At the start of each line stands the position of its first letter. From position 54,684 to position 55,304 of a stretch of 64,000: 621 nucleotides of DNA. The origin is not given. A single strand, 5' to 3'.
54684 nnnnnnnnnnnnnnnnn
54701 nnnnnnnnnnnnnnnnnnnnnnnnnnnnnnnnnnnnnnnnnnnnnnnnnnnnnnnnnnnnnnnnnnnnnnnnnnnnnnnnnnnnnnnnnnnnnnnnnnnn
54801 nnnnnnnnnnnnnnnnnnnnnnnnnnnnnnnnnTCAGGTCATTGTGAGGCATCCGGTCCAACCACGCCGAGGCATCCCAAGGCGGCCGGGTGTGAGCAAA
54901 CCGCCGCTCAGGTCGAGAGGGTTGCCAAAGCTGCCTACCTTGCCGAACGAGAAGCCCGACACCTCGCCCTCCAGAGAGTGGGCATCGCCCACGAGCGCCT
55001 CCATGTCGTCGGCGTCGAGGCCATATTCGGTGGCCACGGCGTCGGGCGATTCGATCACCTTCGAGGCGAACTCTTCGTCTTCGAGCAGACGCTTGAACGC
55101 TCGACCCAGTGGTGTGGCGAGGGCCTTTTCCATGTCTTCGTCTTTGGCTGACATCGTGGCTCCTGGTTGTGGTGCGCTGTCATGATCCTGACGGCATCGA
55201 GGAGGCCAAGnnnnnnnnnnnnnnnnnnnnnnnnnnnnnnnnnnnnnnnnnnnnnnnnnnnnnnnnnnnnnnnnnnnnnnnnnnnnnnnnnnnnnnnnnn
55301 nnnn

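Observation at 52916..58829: NHLP/Nif11-like small ORF sandwiched between two paralogous GT2 glycosyltransferases, with epimerase, TauD dioxygenase and M3 peptidase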

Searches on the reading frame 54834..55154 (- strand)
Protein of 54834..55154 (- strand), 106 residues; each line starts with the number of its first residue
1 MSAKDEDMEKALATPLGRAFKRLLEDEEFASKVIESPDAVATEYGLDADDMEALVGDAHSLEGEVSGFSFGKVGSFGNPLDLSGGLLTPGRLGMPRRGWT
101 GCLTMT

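Call 3: search_protein_families(library=pfam, proteins=[window:54834-55154:-], max_evalue=1)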
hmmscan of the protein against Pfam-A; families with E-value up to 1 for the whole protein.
window:54834-55154:- (106 aa): 2 families
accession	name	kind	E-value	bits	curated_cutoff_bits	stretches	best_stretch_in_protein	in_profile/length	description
PF14407.11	Frankia_peptide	-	0.0029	18.3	48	1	22-59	8-47/63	Ribosomally synthesized peptide prototyped by Frankia Franean1_4349.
PF21698.3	Spo16_C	-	0.2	11.8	27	0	43-62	18-37/43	Spo16 protein, C-terminal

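Call 4: search_protein_families(library=ncbifam, proteins=[window:54834-55154:-], max_evalue=1)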
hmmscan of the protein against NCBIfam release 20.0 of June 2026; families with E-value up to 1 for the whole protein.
window:54834-55154:- (106 aa): 1 family
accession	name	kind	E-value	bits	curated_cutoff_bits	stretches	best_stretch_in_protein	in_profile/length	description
NF038399.1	NH_RiPP_Os17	domain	3.8e-05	23.7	40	1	21-56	8-45/63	Os1348 family NHLP clan protein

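Call 5: find_homologous_proteins(query=window:54834-55154:-, max_evalue=0.01)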
Query window:54834-55154:- (106 aa): 6 proteins with E <= 0.01 among 16 candidates.
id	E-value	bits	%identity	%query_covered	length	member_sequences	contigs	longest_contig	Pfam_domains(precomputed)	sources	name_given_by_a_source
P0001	1.2e-61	224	98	100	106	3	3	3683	-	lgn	-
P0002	2.8e-27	113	57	100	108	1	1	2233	-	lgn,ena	-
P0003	1.7e-26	111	54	100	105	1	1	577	-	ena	-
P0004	5.3e-26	109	56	100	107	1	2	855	-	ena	-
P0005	1.4e-23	101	55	90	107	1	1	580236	-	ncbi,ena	-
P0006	7.0e-20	89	60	80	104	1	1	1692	-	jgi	jgi:hypothetical protein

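Call 8: find_encoding_contigs(protein=P0005, flank=10000, max_places=4)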
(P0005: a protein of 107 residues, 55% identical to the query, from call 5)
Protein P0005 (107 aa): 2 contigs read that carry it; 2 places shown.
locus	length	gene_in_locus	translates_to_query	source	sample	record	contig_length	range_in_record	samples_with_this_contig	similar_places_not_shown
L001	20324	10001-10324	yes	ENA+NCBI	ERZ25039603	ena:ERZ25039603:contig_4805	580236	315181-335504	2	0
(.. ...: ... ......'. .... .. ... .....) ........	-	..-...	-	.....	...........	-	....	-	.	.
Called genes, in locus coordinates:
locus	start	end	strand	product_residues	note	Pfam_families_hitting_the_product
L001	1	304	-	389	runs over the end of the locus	PF04138:GtrA_DPMS_TM, PF00535:Glycos_transf_2, PF13641:Glyco_tranf_2_3 (weak)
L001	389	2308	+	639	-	-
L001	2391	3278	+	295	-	PF00296:Bac_luciferase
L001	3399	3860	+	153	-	PF00583:Acetyltransf_1, PF13673:Acetyltransf_10, PF13508:Acetyltransf_7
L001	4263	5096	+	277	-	PF00892:EamA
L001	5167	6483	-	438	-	PF00753:Lactamase_B, PF00581:Rhodanese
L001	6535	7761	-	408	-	PF18854:baeRF_family10, PF18844:baeRF_family2, PF18859:acVLRF1, PF18845:baeRF_family3 (weak)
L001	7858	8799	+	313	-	PF00149:Metallophos, PF12850:Metallophos_2 (weak)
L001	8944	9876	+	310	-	PF00535:Glycos_transf_2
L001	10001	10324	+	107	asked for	-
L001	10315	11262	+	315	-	PF00535:Glycos_transf_2, PF13641:Glyco_tranf_2_3, PF13632:Glyco_trans_2_3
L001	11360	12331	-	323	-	PF00106:adh_short (faint), PF01073:3Beta_HSD, PF01370:Epimerase, PF02719:Polysacc_synt_2, PF04321:RmlD_sub_bind, PF13460:NAD_binding_10, PF16363:GDP_Man_Dehyd, PF07993:NAD_binding_4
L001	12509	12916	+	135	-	PF02082:Rrf2, PF03444:WHD_HrcA (weak)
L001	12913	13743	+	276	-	PF14256:YwiC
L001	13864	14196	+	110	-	PF07883:Cupin_2 (weak)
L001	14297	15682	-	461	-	PF01512:Complex1_51K, PF10589:NADH_4Fe-4S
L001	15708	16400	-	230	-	PF12840:HTH_20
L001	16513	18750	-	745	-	PF03176:MMPL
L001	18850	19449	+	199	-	PF00440:TetR_N, PF17754:TetR_C_14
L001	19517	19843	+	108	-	PF07883:Cupin_2 (weak)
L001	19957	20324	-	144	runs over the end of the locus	PF00208:ELFV_dehydrog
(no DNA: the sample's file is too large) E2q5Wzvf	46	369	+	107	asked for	-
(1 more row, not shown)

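Call 9: find_related_loci(query=A1, collection=genome_contigs, flank=10000)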
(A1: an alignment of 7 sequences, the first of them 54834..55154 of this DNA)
Query A1 (106 aa) in genome_contigs; peptide patterns used: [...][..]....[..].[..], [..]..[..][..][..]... (x = any residue, [..] = any of these).
291 stretches matched a pattern; 1 encode a relative of the query (tblastn E <= 1e-3); 1 distinct loci.
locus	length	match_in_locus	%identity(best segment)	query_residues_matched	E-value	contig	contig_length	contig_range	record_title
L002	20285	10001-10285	55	10-104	1e-29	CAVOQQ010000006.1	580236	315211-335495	MAG: uncultured Acidimicrobiales bacterium isolate MFD09964.bin.1.68 genome assembly, contig: contig_4805, whole genome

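Call 11: find_encoding_contigs(protein=P0001, flank=10000, max_places=4)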
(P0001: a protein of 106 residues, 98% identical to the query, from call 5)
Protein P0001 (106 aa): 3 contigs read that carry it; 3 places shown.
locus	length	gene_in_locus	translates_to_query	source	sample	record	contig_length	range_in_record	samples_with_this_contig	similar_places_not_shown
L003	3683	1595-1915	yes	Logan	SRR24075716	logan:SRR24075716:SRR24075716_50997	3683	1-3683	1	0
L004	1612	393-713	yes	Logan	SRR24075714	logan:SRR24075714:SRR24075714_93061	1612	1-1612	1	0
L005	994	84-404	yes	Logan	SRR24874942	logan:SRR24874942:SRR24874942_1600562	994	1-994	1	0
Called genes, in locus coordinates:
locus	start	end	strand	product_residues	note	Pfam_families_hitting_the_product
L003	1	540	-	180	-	?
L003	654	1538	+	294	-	PF00535:Glycos_transf_2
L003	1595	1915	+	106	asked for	-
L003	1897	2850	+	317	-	PF00535:Glycos_transf_2, PF13641:Glyco_tranf_2_3, PF13632:Glyco_trans_2_3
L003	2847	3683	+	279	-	?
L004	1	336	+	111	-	?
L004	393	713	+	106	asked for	-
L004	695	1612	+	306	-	?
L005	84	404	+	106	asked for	-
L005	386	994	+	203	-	?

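Call 12: find_encoding_contigs(protein=P0002, flank=10000, max_places=4)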
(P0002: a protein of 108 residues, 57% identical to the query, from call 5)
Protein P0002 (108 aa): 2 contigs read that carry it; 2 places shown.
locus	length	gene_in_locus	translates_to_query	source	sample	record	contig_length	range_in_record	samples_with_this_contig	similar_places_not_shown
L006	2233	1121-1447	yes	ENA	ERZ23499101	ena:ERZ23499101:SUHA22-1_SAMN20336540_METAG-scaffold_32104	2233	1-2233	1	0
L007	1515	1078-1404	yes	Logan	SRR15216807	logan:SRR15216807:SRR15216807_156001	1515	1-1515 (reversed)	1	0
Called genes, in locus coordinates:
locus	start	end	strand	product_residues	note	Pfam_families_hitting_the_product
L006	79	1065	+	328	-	PF00535:Glycos_transf_2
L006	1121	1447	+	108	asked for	-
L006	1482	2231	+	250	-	?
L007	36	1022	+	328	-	PF00535:Glycos_transf_2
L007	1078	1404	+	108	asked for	-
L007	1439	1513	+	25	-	?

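Call 13: find_encoding_contigs(protein=P0006, flank=10000, max_places=4)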
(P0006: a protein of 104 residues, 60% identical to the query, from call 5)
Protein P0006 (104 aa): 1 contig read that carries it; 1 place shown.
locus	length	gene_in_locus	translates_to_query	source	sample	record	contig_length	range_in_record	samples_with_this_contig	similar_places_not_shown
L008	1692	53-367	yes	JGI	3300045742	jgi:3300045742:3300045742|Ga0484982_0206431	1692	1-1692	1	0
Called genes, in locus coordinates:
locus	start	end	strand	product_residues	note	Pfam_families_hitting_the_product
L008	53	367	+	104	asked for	-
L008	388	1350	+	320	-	PF00535:Glycos_transf_2, PF13641:Glyco_tranf_2_3, PF13632:Glyco_trans_2_3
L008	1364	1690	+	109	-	?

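Call 20: search_protein_representatives(alignment_id=A1)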
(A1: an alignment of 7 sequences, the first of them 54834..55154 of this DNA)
Query: 7 sequences, 105 profile positions. Proteins with E-value up to 0.001 (for the whole library): 36; up to 1e-10: 14; up to 1e-30: 1. The best 36 are listed.
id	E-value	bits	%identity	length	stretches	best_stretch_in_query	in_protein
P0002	1.5e-46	172.8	-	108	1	1-105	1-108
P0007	4.1e-30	120.0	-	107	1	1-105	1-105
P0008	4.4e-30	119.9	-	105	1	1-101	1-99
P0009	2.5e-26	107.9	-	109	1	1-98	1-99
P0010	2.1e-22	95.3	-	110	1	13-100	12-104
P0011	7.0e-20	87.1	-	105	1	12-105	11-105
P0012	8.5e-18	80.4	-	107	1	8-97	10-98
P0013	2.2e-15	72.7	-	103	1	8-104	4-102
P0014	6.0e-15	71.3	-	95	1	14-90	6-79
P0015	2.6e-14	69.2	-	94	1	16-91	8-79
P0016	1.1e-13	67.3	-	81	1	5-71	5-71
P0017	2.3e-12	63.0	-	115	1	3-94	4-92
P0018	1.1e-11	60.8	-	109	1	13-75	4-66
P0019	1.8e-11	60.1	-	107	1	18-95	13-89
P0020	1.9e-10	56.8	-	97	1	16-92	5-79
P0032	3.8e-07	46.2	-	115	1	6-83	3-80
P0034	1.5e-06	44.3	-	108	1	13-79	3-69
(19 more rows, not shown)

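Call 22: search_protein_families(library=ncbifam, alignment_id=A2, max_evalue=0.01)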
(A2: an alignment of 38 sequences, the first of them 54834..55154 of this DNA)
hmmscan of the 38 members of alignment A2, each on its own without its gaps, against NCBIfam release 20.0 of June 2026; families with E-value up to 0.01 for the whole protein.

A. member 1, window:54834-55154:- (106 aa): 1 family
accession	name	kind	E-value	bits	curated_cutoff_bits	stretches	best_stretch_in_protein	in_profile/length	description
NF038399.1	NH_RiPP_Os17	domain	3.8e-05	23.7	40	1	21-56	8-45/63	Os1348 family NHLP clan protein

B. families by the number of members that match (of 38 scanned): 5 families
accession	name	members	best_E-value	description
NF038399.1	NH_RiPP_Os17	29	4.6e-10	Os1348 family NHLP clan protein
TIGR04509.1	mod_pep_NH_fam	7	4.4e-06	NHLP-related RiPP peptide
NF050137.2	KCGExKCG_twice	1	0.00062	HvfA family oxazolone/thioamide-modified RiPP metallophore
NF038175.1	IniB_NTERM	1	0.0015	IniB N-terminal domain-containing protein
TIGR01323.1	nitrile_alph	1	0.0048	nitrile hydratase subunit alpha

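Call 23: search_protein_families(library=pfam, alignment_id=A2, max_evalue=0.01)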
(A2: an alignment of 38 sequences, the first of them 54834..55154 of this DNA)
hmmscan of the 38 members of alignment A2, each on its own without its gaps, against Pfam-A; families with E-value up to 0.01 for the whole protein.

A. member 1, window:54834-55154:- (106 aa): 1 family
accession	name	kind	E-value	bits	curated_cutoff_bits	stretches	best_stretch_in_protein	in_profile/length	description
PF14407.11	Frankia_peptide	-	0.0029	18.3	48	1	22-59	8-47/63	Ribosomally synthesized peptide prototyped by Frankia Franean1_4349.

B. families by the number of members that match (of 38 scanned): 3 families
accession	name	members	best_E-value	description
PF14407.11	Frankia_peptide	20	6.1e-09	Ribosomally synthesized peptide prototyped by Frankia Franean1_4349.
PF02979.21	NHase_alpha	1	0.0035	Nitrile hydratase, alpha chain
PF07637.16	PSD5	1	0.0048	Protein of unknown function (DUF1595)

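Call 24: find_encoding_contigs(protein=P0007, flank=8000, max_places=3)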
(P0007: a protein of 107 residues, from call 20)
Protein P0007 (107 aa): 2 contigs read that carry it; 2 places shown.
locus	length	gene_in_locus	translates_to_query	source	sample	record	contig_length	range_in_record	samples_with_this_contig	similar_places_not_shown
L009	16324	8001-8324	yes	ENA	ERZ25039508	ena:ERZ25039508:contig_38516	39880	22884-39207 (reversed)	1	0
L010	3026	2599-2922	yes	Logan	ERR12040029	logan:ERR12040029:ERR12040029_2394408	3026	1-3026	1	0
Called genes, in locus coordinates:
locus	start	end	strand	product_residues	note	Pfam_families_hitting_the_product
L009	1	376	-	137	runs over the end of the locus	-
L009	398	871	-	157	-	PF06772:LtrA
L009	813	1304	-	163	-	PF06772:LtrA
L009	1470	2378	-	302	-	PF13622:4HBT_3, PF20789:4HBT_3C, PF02551:Acyl_CoA_thio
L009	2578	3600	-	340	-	PF20990:DUF2207_C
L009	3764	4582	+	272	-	-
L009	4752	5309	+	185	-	PF00903:Glyoxalase, PF18029:Glyoxalase_6 (faint)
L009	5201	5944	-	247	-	-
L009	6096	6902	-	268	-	PF02668:TauD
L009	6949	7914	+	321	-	PF00535:Glycos_transf_2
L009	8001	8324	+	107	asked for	-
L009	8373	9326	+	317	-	PF00535:Glycos_transf_2 (weak), PF13641:Glyco_tranf_2_3, PF13632:Glyco_trans_2_3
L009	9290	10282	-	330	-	-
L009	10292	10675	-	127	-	-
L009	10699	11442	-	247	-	-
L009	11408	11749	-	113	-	PF01148:CTP_transf_1 (weak)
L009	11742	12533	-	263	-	PF01255:Prenyltransf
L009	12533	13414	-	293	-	PF13886:TM7S3_TM198 (weak)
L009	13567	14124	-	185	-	PF01765:RRF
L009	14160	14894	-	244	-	PF00696:AA_kinase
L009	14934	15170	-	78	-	PF00889:EF_TS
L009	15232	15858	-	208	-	PF25025:EF-Ts_N (weak), PF00889:EF_TS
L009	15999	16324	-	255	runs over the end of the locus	PF00318:Ribosomal_S2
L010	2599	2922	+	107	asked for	-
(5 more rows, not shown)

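Call 25: find_encoding_contigs(protein=P0011, flank=8000, max_places=3)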
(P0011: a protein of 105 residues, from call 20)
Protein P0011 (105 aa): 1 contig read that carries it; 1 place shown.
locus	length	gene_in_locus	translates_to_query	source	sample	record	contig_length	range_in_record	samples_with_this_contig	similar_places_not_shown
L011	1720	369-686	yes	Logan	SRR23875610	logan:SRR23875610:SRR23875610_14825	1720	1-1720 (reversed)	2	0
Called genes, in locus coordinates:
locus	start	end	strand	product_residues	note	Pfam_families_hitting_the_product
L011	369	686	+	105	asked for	-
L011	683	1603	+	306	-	PF00535:Glycos_transf_2, PF13641:Glyco_tranf_2_3, PF13632:Glyco_trans_2_3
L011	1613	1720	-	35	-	?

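Call 27: find_encoding_contigs(protein=P0013, flank=8000, max_places=3)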
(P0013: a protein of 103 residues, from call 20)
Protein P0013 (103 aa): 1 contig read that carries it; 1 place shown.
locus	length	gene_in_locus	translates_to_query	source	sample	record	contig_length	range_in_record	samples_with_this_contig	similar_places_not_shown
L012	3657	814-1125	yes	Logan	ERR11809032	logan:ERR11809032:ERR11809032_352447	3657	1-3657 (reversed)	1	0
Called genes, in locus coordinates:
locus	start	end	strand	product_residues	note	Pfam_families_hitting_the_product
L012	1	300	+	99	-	?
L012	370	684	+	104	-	-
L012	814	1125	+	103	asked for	-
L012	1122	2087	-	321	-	PF01073:3Beta_HSD, PF01370:Epimerase, PF02719:Polysacc_synt_2 (weak), PF04321:RmlD_sub_bind (weak), PF07993:NAD_binding_4 (faint), PF16363:GDP_Man_Dehyd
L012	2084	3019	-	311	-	PF13641:Glyco_tranf_2_3 (weak), PF00535:Glycos_transf_2, PF13632:Glyco_trans_2_3 (weak)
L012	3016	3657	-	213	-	?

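Call 28: find_encoding_contigs(protein=P0032, flank=8000, max_places=3)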
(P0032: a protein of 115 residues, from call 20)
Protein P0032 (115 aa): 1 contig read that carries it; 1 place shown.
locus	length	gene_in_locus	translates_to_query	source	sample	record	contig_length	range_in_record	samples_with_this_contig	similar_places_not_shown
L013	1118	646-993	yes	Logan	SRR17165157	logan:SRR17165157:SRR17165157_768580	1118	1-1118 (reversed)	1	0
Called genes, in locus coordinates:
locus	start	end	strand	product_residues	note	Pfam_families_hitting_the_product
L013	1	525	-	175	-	?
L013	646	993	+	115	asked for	PF14407:Frankia_peptide (weak)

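Call 33: find_related_loci(query=A4, collection=metagenome_contigs, flank=8000)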
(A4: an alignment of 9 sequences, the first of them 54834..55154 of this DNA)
Query A4 (106 aa) in metagenome_contigs; peptide patterns used: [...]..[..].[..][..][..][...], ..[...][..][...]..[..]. (x = any residue, [..] = any of these).
600 stretches matched a pattern, but none encodes a relative of the query by tblastn (E <= 1e-3).

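Call 41: search_protein_families(library=pfam, proteins=[L012:3016-3657:-], max_evalue=0.01)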
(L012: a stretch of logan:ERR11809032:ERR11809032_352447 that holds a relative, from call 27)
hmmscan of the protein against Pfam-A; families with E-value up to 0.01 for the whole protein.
L012:3016-3657:- (213 aa): 0 families

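Call 55: predict_structure(alignment_id=A2)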
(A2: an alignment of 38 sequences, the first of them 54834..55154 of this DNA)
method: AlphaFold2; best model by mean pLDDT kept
length: 106 residues; sequences in the alignment: 38
mean_pLDDT: 74.6   pTM: 0.58
mean pLDDT of the five models: 74.6, 74.6, 69.0, 68.5, 67.2
residues with pLDDT >= 90: 40; 70-90: 24; 50-70: 27; < 50: 15
segments of 3 or more residues with pLDDT < 50: 69-78, 101-103
pLDDT, mean of each block of 10 residues (from residue 1): 72 90 91 94 94 90 60 48 64 60 46
secondary structure, 60 per line:
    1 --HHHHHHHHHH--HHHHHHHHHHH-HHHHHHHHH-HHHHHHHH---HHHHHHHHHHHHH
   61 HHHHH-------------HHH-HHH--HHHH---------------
elements in order: H3-12 H15-25 H27-35 H37-44 H48-65 H88-91

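Call 58: fold_search(model_id=the predicted structure, library=pdb)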
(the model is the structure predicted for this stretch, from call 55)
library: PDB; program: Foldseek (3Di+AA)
matches with E <= 10: 11; with E <= 0.001: 0
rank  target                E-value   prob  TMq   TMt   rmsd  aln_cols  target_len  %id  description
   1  9ch7_D                2.4e+00  0.30  0.33  0.48   8.8        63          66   21  Structure of the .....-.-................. (SonM) and RiPP precursor (SonA-Y62A) heteromeric complex (bound to SAH - s (released 2025-01-29)
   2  7dgw                  4.2e+00  0.08  0.25  0.27  13.1        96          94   18  De novo designed protein H4A2S (released 2021-11-24)
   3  9edr_C                4.7e+00  0.14  0.34  0.16  17.9        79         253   18  Tubulin Cofactors D,E,G,C and Tubulin complex -- TBCC N Terminus Bound to Tubulin (released 2026-02-04)
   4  4cqi                  5.8e+00  0.03  0.19  0.19  14.2       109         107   16  Crystal structure of recombinant tubulin-binding cofactor A (TBCA) from Leishmania major (released 2014-11-26)
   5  2bl8_A                6.5e+00  0.08  0.30  0.33   9.3        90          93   10  1.6 Angstrom crystal structure of EntA-im: a bacterial immunity protein conferring immunity to the antimicrobial activ (released 2005-03-07)
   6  2gbb_A                6.5e+00  0.02  0.18  0.14  11.8       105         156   19  Crystal structure of secreted chorismate mutase from Yersinia pestis (released 2007-04-03)
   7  8t1t_D                6.9e+00  0.18  0.33  0.57   7.9        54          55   22  Structure of the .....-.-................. (SonM) and RiPP precursor (SonA with QSY deletion) heteromeric complex (bou (released 2023-11-22)
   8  6cnz_F                6.9e+00  0.04  0.21  0.15  12.2       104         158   13  Crystal Structure of Chorismate Mutase from Burkholderia thailandensis (released 2018-03-21)
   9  8t1t_B                8.6e+00  0.14  0.33  0.55   7.9        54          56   22  Structure of the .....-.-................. (SonM) and RiPP precursor (SonA with QSY deletion) heteromeric complex (bou (released 2023-11-22)
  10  2bv8_B                9.1e+00  0.03  0.23  0.16  11.3       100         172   19  The crystal structure of Phycocyanin from Gracilaria chilensis. (released 2006-08-16)
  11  3ehh_B                9.6e+00  0.02  0.16  0.11  11.0        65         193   18  Crystal structure of DesKC-H188V in complex with ADP (released 2009-09-15)

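Call 62: find_homologous_proteins(query=A2, max_evalue=0.001)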
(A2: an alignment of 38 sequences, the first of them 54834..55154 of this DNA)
Query A2 (38 sequences) (106 aa, profile of the alignment): 18 proteins with E <= 0.001 among 7501 candidates.
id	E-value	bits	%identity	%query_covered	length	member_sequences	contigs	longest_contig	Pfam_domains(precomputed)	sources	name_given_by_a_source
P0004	3.0e-34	135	56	100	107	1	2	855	-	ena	-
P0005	2.3e-33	132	55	90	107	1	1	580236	-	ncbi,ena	-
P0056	8.2e-32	127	54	93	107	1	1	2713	-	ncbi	-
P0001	5.6e-31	125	98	100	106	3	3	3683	-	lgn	-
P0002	1.7e-30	123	57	100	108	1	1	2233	-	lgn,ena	-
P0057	5.4e-30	122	48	91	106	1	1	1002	-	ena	-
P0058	1.4e-29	120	46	94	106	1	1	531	-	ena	-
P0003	8.9e-29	118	54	100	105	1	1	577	-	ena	-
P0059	1.0e-28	117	43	95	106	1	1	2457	-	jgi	jgi:hypothetical protein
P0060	1.9e-26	110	37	98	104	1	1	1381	-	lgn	-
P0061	2.6e-26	110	59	92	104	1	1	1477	-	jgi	jgi:hypothetical protein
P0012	2.9e-26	110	47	84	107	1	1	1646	-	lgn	-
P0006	5.2e-26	109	60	80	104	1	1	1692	-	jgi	jgi:hypothetical protein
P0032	5.2e-24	102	30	85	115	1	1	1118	PF14407.12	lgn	-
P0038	7.3e-24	102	31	85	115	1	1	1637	-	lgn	-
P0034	9.6e-19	85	35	61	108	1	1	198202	PF14407.12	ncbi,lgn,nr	ncbi:MAG: hypothetical protein U5K30_16085 [Acidimicrobiales bacterium]|nr:hypothetical protein [Aci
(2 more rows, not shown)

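Call 63: find_encoding_contigs(protein=P0034, flank=10000, max_places=2)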
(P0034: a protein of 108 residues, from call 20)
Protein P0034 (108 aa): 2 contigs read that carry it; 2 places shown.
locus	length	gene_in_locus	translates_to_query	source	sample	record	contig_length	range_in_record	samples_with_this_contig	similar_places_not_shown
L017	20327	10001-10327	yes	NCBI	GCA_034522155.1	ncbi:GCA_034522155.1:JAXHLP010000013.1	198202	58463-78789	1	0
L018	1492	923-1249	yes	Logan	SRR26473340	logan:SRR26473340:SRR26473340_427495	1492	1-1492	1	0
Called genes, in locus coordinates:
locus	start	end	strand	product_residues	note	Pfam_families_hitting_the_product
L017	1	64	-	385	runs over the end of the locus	PF08240:ADH_N (weak), PF00107:ADH_zinc_N (weak)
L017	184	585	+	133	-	PF00903:Glyoxalase, PF13468:Glyoxalase_3, PF13669:Glyoxalase_4, PF18029:Glyoxalase_6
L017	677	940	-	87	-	-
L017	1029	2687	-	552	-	-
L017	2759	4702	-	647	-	PF20568:DUF6777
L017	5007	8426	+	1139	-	PF00498:FHA, PF16697:Yop-YscD_cpl (faint), PF00664:ABC_membrane, PF00005:ABC_tran, PF13304:AAA_21 (faint), PF00027:cNMP_binding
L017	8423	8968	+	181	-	PF01590:GAF, PF13185:GAF_2, PF13492:GAF_3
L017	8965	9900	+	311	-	PF00082:Peptidase_S8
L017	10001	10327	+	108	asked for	PF14407:Frankia_peptide (weak)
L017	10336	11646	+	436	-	-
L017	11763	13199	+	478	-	PF04055:Radical_SAM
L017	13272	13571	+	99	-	-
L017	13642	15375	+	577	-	PF02146:SIR2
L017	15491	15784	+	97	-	-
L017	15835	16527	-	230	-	PF04542:Sigma70_r2, PF08281:Sigma70_r4_2, PF04545:Sigma70_r4 (weak)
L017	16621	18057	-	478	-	PF00171:Aldedh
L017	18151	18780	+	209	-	PF08241:Methyltransf_11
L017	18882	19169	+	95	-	-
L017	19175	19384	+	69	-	-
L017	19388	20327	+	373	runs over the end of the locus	PF04055:Radical_SAM, PF13186:SPASM (faint)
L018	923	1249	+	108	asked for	PF14407:Frankia_peptide (weak)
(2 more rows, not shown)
